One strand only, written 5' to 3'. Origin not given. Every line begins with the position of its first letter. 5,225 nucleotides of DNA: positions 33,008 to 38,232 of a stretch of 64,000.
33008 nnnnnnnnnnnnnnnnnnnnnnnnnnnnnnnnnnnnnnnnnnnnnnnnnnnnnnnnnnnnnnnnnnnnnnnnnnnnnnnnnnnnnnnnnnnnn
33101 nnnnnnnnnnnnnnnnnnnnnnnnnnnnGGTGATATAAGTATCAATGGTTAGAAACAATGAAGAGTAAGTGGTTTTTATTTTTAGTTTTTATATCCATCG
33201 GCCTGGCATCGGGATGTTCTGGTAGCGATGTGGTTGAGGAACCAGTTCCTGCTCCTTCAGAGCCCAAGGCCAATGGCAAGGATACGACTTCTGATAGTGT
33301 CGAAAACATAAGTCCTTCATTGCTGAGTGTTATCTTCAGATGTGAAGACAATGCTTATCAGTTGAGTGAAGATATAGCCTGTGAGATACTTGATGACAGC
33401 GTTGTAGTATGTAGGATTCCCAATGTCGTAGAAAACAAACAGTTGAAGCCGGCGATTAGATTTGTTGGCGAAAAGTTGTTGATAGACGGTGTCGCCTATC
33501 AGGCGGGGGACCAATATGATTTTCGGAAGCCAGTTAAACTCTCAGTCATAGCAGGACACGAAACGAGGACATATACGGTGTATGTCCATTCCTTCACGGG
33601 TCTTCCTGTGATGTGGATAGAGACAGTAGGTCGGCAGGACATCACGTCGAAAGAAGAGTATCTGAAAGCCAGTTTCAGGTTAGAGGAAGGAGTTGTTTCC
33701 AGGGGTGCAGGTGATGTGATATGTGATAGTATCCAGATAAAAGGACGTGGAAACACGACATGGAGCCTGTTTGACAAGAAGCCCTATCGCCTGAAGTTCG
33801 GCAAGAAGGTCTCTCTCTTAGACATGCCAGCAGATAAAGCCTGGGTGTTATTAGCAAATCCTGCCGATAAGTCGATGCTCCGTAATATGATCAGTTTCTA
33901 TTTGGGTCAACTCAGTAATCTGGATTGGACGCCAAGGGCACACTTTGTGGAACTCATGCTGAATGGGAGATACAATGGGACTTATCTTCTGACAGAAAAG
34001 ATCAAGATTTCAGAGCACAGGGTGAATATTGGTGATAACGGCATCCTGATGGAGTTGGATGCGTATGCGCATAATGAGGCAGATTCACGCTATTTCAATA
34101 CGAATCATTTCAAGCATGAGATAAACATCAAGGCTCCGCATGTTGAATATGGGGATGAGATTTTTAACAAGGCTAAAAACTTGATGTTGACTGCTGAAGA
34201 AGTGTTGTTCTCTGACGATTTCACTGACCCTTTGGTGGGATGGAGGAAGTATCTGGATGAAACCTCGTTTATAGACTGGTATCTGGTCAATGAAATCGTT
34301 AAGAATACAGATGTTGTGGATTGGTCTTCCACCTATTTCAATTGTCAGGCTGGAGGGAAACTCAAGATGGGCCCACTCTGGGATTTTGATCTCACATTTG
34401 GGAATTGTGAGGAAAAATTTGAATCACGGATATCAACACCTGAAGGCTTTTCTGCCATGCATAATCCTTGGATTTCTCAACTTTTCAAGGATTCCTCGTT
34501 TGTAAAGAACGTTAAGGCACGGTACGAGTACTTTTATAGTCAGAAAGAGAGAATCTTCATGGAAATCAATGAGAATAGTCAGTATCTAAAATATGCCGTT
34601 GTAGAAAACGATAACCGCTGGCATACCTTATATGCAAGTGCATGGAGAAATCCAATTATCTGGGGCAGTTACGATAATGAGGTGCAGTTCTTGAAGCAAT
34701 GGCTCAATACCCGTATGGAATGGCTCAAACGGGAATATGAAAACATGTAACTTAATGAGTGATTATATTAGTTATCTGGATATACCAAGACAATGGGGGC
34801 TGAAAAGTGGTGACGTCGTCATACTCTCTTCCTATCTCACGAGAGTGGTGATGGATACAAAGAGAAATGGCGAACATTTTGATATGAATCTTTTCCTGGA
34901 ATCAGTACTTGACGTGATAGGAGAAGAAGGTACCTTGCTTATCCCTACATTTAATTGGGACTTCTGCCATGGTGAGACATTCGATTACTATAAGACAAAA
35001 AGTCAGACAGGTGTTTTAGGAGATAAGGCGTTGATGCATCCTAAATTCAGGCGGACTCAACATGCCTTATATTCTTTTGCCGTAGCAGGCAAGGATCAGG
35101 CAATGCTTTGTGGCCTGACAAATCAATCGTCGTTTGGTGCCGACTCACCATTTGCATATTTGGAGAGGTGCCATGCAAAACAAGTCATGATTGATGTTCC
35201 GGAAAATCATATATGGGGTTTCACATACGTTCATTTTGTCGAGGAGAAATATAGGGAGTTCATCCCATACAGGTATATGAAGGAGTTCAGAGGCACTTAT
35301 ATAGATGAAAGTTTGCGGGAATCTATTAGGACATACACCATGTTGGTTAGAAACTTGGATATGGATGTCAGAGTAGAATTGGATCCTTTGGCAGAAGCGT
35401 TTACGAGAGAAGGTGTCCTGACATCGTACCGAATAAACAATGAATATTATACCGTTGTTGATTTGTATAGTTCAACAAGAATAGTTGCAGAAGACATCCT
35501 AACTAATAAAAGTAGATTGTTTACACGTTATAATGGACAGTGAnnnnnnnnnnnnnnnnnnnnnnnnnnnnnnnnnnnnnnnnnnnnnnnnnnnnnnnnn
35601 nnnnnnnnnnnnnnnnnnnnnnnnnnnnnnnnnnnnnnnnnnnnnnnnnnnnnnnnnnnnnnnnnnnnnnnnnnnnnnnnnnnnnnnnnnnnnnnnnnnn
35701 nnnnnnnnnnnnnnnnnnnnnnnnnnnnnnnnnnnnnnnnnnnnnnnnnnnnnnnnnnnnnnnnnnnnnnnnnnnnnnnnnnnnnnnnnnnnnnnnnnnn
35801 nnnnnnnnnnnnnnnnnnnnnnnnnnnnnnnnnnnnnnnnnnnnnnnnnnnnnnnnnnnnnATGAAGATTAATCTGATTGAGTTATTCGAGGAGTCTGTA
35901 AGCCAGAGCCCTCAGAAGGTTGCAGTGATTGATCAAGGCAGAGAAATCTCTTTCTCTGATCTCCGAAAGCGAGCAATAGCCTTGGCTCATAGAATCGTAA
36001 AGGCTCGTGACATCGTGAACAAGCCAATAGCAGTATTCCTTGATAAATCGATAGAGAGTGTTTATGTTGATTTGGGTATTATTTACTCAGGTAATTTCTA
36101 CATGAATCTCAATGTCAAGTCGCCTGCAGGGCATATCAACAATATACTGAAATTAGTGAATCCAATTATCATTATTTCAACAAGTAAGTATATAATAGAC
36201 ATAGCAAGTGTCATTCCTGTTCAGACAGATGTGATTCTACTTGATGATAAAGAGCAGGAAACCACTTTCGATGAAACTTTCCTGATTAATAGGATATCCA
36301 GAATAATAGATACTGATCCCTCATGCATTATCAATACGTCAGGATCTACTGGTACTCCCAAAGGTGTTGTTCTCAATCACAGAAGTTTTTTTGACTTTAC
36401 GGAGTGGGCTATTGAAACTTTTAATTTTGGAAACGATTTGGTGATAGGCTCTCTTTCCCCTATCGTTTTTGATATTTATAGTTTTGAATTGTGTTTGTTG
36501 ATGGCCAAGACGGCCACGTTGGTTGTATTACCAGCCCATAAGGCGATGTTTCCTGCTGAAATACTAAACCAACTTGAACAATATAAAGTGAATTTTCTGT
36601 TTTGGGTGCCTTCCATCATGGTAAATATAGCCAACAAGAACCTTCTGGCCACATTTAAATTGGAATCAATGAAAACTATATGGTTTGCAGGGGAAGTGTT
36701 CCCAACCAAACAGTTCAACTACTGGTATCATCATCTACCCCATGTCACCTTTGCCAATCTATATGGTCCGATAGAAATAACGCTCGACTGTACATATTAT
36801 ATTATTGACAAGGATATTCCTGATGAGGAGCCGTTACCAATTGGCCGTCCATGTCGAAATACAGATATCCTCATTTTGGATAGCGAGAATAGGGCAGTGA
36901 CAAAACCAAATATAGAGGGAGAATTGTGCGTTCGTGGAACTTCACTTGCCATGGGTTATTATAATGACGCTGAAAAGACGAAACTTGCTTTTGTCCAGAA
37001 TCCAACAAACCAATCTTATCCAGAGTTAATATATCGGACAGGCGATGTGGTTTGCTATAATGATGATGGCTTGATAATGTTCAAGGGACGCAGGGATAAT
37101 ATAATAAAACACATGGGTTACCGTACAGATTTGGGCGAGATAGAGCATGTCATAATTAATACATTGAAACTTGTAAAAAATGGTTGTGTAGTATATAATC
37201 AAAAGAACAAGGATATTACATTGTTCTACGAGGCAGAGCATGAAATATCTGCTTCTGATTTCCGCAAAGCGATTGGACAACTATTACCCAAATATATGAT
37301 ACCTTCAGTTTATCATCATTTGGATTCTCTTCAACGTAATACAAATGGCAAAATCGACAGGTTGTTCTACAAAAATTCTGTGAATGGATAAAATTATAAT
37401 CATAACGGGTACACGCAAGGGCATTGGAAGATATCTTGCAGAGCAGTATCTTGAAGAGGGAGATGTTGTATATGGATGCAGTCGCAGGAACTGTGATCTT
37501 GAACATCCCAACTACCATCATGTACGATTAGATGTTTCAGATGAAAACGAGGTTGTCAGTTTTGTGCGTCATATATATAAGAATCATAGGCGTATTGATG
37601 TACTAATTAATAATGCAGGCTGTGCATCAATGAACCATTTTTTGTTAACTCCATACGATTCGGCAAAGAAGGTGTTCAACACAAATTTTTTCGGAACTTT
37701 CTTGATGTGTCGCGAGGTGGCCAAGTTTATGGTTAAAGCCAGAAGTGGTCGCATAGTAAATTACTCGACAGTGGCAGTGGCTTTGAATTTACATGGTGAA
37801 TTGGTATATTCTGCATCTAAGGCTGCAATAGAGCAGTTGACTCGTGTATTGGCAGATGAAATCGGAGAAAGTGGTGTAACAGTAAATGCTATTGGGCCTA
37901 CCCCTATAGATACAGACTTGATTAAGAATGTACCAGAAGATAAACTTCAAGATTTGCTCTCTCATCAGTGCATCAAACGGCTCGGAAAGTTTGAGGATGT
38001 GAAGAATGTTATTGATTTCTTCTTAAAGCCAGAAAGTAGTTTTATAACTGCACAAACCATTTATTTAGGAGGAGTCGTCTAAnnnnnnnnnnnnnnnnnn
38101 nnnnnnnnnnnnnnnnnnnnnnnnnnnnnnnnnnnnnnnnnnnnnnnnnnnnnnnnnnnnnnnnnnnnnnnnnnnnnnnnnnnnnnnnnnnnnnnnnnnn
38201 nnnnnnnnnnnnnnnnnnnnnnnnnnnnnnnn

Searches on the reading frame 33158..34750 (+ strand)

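Call 29: search_protein_families(library=pfam, proteins=[window:33158-34750:+], max_evalue=0.001)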
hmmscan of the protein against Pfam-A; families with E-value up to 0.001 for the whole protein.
window:33158-34750:+ (530 aa): 1 family
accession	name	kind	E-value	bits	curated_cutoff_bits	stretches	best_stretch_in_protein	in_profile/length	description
PF08757.17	CotH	-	8e-39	134.5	23.8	1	194-523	1-322/322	CotH kinase protein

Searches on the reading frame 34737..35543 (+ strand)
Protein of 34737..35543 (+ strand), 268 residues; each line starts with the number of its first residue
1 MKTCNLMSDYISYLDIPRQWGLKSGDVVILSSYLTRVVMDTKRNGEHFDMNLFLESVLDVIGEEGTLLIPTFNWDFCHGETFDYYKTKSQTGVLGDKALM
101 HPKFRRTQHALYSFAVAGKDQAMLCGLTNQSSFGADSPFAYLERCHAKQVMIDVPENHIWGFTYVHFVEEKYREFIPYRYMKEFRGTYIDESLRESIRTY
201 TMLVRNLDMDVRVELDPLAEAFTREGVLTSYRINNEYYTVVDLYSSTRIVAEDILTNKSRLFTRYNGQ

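Call 29: search_protein_families(library=pfam, proteins=[window:34737-35543:+], max_evalue=0.001)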
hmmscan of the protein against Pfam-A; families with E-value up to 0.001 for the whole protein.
window:34737-35543:+ (268 aa): 1 family
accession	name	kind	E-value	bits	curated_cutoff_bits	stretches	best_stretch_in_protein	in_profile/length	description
PF02522.19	Antibiotic_NAT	-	1e-21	78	25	1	53-243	19-220/232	Aminoglycoside 3-N-acetyltransferase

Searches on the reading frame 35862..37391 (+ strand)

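Call 29: search_protein_families(library=pfam, proteins=[window:35862-37391:+], max_evalue=0.001)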
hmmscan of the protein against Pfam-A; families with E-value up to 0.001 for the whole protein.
window:35862-37391:+ (509 aa): 1 family
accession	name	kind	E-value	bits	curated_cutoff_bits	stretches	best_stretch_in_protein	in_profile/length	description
PF00501.34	AMP-binding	-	9.5e-58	196.3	29.9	1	9-367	1-384/384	AMP-binding enzyme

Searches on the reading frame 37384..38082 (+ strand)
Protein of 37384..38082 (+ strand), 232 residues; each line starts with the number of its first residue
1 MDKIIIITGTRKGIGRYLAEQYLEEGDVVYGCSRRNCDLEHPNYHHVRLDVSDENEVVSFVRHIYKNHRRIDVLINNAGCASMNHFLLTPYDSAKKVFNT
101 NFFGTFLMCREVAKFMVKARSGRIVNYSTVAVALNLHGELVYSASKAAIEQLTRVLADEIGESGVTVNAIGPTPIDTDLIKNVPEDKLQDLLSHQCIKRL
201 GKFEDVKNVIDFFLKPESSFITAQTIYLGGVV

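Call 29: search_protein_families(library=pfam, proteins=[window:37384-38082:+], max_evalue=0.001)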
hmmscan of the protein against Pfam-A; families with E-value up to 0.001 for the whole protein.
window:37384-38082:+ (232 aa): 5 families
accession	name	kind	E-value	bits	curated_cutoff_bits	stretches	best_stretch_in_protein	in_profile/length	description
PF00106.31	adh_short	-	3.9e-47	160.7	26.6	1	3-186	1-193/195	short chain dehydrogenase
PF13561.12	adh_short_C2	-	2.5e-46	158.6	27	1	11-228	5-231/236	Enoyl-(Acyl carrier protein) reductase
PF01370.27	Epimerase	-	6.2e-08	32.8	20.9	1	5-173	1-176/240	NAD dependent epimerase/dehydratase family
PF16363.11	GDP_Man_Dehyd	-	1e-05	25.6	27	1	7-129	2-129/332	GDP-mannose 4,6 dehydratase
PF08659.16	KR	-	4.2e-05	24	22.6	1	43-167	54-173/180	KR domain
